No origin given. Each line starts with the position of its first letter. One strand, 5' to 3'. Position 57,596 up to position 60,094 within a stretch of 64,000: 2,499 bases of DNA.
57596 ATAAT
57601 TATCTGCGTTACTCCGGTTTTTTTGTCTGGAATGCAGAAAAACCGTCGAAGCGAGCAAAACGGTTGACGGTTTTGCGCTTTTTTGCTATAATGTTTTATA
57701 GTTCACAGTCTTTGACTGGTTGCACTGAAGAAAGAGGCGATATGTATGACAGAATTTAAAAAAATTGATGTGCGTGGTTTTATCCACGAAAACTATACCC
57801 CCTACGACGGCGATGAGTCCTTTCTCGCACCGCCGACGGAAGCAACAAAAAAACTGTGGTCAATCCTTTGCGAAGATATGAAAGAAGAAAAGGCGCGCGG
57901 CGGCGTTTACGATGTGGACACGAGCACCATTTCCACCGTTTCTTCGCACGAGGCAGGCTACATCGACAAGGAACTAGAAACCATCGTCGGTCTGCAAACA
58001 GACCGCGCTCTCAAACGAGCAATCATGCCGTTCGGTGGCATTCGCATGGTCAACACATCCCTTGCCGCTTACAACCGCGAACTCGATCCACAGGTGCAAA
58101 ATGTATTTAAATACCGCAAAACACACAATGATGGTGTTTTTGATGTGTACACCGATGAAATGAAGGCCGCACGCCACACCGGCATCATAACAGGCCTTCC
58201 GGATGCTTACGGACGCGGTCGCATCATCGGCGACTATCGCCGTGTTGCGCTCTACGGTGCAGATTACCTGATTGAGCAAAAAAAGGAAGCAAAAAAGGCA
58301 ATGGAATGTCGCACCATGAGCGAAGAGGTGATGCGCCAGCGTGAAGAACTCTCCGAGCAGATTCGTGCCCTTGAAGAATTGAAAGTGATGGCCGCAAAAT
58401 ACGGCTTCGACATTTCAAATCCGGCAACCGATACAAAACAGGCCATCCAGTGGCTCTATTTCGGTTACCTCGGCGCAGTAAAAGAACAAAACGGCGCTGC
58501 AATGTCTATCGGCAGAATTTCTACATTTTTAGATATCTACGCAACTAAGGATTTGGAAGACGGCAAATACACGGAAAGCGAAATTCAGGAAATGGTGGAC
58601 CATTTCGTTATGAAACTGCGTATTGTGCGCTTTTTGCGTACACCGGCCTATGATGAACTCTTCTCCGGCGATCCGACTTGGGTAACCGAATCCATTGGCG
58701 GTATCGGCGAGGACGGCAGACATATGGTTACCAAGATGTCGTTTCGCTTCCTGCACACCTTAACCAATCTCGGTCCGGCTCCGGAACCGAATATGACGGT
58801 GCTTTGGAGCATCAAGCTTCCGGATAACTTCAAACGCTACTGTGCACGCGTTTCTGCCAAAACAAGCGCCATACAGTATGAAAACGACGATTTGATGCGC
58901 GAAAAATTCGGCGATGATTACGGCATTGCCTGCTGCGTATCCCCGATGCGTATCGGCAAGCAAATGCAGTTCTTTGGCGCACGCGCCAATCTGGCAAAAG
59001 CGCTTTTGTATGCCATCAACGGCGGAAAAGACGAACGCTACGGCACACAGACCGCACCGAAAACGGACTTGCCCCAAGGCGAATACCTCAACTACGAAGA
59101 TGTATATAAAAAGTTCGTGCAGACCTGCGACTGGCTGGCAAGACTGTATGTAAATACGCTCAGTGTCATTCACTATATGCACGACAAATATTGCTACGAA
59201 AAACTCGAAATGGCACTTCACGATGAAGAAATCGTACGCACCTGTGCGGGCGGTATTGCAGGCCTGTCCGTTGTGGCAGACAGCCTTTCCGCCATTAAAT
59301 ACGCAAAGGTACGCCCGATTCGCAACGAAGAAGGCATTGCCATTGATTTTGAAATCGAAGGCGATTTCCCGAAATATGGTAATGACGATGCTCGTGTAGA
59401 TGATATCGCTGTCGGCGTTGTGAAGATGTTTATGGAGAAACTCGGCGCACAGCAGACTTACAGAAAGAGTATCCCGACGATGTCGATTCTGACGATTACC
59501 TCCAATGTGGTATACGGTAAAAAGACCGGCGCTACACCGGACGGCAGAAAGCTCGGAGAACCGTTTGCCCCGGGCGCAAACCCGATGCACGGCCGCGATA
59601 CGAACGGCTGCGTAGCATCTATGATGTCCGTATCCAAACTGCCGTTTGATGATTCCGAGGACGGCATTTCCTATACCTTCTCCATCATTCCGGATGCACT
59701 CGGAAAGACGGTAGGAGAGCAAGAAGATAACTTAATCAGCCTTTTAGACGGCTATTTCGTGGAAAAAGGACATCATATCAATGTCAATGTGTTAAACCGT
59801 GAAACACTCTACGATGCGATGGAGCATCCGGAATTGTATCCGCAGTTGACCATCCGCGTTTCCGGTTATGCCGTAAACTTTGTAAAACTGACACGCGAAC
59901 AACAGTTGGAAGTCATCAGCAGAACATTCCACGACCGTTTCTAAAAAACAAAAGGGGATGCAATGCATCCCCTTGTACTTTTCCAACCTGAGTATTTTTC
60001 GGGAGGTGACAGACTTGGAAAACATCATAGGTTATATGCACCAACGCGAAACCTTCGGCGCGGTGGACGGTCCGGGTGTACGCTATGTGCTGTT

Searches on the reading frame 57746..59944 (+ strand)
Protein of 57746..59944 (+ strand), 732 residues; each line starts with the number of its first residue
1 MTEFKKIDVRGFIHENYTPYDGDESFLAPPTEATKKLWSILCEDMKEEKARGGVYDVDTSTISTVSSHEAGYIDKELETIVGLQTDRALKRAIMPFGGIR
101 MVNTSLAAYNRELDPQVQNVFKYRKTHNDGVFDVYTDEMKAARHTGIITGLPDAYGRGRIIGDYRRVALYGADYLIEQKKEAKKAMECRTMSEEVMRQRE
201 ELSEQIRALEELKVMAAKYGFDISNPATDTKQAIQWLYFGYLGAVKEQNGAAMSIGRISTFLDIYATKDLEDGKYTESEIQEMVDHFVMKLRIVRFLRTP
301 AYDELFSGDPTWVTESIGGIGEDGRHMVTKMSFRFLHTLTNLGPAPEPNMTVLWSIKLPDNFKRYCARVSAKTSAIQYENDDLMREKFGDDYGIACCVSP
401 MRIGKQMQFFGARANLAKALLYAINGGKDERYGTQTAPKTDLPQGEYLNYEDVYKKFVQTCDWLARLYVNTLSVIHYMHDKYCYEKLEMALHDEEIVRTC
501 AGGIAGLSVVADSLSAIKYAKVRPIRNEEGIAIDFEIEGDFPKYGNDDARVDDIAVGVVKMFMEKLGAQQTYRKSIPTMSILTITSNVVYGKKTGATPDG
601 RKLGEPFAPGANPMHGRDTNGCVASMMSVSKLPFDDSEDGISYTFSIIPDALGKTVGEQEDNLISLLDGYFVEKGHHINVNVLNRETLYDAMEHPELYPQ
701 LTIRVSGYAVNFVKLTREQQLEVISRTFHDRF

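Call 47: search_protein_families(library=pfam, proteins=[window:57746-59944:+], max_evalue=0.001)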
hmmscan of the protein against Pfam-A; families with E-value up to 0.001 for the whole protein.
window:57746-59944:+ (732 aa): 2 families
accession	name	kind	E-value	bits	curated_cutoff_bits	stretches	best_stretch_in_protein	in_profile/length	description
PF02901.20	PFL-like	-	1.4e-211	705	24.3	1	5-591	3-647/647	Pyruvate formate lyase-like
PF01228.26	Gly_radical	-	4.9e-37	127.1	22.2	1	607-713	1-106/106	Glycine radical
